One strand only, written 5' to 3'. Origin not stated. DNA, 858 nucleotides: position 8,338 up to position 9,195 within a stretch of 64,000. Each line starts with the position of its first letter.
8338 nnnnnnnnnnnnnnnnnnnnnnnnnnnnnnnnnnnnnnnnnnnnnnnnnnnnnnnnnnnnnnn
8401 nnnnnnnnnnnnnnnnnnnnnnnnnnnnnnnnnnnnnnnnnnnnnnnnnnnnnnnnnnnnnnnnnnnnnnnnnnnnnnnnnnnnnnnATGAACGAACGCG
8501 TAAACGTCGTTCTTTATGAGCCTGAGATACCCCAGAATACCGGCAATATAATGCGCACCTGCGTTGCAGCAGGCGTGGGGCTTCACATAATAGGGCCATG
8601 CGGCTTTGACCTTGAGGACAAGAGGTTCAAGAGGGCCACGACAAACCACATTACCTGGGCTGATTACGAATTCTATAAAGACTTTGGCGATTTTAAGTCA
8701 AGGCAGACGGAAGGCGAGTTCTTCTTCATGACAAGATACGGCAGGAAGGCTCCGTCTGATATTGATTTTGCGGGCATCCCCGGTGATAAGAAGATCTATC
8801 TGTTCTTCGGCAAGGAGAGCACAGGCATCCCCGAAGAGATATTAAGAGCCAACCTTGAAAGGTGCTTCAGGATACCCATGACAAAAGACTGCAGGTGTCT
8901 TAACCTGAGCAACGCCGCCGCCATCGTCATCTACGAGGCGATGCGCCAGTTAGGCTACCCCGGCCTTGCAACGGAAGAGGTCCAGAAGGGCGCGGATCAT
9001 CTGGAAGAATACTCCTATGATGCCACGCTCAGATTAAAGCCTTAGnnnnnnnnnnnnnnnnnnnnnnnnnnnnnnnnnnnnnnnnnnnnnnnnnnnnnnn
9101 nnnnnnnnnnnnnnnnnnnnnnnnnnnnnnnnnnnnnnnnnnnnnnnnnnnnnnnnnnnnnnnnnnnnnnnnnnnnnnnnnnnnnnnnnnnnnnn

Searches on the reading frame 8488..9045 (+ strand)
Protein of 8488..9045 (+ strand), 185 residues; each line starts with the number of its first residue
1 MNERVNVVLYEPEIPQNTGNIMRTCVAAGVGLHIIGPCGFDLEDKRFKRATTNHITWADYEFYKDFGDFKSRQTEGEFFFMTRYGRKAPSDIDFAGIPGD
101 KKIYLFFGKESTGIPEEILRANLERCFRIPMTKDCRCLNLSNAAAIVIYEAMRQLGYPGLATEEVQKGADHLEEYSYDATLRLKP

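Call 65: search_protein_families(library=pfam, proteins=[window:8488-9045:+], max_evalue=0.00001)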
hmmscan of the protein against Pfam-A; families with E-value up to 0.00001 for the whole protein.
window:8488-9045:+ (185 aa): 1 family
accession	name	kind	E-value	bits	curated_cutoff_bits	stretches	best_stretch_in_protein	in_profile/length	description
PF00588.24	SpoU_methylase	-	1.9e-32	112.8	29.7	1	5-149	2-142/142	SpoU rRNA Methylase family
